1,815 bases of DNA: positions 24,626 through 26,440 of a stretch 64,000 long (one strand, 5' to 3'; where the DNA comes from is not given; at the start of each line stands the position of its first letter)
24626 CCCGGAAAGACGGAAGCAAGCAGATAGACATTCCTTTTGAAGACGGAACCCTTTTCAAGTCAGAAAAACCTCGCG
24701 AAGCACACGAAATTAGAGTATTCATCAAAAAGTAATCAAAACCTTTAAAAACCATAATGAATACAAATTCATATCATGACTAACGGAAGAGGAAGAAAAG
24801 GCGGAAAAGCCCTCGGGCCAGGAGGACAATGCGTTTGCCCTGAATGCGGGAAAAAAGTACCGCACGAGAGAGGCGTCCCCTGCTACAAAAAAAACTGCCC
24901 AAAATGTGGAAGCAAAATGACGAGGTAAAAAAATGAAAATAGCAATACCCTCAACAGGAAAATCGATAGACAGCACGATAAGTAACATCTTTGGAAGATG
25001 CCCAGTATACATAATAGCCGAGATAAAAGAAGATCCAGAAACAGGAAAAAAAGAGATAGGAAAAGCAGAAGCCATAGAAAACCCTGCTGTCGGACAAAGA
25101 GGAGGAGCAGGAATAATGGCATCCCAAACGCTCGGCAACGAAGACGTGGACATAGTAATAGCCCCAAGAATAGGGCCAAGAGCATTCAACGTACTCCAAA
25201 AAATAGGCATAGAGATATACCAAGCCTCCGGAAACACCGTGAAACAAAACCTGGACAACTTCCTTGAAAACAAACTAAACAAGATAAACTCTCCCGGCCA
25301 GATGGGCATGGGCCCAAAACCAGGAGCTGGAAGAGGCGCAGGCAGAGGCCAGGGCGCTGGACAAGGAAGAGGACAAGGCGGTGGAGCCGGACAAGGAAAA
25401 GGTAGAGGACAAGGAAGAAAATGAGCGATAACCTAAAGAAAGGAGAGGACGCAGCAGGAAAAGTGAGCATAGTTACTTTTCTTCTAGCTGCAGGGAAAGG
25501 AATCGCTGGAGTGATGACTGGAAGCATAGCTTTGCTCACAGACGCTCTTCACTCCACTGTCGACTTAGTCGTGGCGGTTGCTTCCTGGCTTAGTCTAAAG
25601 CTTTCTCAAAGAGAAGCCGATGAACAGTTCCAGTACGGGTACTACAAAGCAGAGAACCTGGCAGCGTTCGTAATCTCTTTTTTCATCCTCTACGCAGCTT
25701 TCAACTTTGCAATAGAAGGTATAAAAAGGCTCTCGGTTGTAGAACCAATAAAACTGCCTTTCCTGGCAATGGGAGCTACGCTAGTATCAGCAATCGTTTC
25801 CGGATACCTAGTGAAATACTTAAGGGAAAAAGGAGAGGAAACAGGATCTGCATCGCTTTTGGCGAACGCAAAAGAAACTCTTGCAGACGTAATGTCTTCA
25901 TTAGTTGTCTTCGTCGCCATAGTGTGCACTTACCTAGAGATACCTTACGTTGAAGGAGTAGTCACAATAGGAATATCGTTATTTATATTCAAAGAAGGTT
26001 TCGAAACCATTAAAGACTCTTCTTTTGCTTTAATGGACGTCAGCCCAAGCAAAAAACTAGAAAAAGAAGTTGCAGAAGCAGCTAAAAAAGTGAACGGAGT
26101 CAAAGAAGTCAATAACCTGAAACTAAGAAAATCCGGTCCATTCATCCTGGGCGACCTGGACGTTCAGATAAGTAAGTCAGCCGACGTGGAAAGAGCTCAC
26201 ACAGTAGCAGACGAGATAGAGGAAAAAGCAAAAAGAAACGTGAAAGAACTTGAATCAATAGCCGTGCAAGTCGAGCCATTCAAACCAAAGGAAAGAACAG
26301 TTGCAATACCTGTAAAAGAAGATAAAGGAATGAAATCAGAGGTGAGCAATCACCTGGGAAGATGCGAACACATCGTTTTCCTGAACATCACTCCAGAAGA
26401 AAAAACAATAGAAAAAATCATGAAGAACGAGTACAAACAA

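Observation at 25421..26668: CDF metal exporter fused to a NifX-like cofactor-binding domain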

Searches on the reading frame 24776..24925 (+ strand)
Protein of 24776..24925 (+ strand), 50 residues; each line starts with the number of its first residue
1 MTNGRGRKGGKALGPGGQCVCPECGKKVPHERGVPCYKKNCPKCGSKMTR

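Call 39: search_protein_families(library=ncbifam, proteins=[window:24776-24925:+], max_evalue=0.001)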
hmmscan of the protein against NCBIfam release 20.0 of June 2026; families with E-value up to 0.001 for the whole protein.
window:24776-24925:+ (50 aa): 0 families

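Call 44: search_protein_families(library=pfam, proteins=[window:24776-24925:+], max_evalue=0.001)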
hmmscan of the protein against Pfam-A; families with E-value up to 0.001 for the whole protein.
window:24776-24925:+ (50 aa): 0 families
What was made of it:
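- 24776..24928 (+): 50-aa zinc-ribbon protein (two CxxC pairs). It is homologous to the C-terminal part of long DUF134 proteins in related loci. No Pfam or NCBIfam hit of its own (calls 39, 44).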

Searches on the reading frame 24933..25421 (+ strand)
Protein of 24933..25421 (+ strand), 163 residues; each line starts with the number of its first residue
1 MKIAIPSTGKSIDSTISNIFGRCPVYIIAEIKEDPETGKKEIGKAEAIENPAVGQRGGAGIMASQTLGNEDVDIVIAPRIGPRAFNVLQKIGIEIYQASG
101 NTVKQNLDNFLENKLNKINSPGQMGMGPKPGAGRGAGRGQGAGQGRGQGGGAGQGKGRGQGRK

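Call 3: search_protein_families(library=pfam, proteins=[window:24933-25421:+], max_evalue=0.01)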
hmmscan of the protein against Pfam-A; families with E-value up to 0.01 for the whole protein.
window:24933-25421:+ (163 aa): 1 family
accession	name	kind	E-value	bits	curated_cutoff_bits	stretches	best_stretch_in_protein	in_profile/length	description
PF02579.22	Nitro_FeMo-Co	-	1.2e-18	67.6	26.3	1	13-111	2-93/94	Dinitrogenase iron-molybdenum cofactor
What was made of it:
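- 24933..25424 (+): IssA/IssX-like protein: NifX-like domain plus a 52-aa Gly/Arg tail (pI 12, 38% Gly). Its stop overlaps the start of the fusion gene by 4 nt. Nitro_FeMo-Co E 1.2e-18 (call 3).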

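Call 39: search_protein_families(library=ncbifam, proteins=[window:24933-25421:+], max_evalue=0.001)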
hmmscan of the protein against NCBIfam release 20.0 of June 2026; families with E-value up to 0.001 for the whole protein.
window:24933-25421:+ (163 aa): 1 family
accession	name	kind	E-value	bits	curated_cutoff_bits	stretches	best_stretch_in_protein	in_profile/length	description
NF041136.1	MrpORP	equivalog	6.9e-07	28.9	450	1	1-115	265-365/365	iron-sulfur cluster carrier protein MrpORP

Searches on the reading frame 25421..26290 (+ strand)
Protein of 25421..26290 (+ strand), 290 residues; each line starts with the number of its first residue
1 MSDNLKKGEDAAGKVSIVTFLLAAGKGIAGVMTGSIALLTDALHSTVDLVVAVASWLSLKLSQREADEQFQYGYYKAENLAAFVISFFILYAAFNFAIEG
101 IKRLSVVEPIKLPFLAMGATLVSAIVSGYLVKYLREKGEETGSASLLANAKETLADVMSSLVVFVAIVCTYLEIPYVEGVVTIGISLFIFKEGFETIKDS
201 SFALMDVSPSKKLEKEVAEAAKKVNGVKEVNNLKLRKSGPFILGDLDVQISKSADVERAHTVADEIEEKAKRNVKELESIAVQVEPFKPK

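Call 68: search_protein_representatives(protein=window:25421-26290:+)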
Query: 290 residues. Proteins with E-value up to 0.001 (for the whole library): 13035; up to 1e-10: 4913; up to 1e-30: 176. The best 150 are listed.
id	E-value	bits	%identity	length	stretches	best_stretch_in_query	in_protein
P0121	1.6e-80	286.9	48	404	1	5-288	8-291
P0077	1.1e-78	280.9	48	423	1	4-290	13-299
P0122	1.5e-76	273.9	46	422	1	3-289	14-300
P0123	2.0e-73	263.6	46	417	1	3-290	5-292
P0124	3.5e-71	256.3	46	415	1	4-290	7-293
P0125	2.5e-69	250.2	44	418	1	5-286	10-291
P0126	6.2e-69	248.9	42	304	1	3-288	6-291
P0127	6.5e-69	248.9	41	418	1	3-290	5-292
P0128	4.9e-68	246.0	45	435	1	4-289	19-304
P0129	1.3e-66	241.3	44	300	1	11-290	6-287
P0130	3.9e-66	239.8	43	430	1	4-289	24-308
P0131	1.6e-64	234.5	39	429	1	4-288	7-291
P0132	2.9e-62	227.1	41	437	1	1-288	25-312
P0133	1.8e-61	224.4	41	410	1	6-288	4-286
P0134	1.2e-60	221.8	39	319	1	2-287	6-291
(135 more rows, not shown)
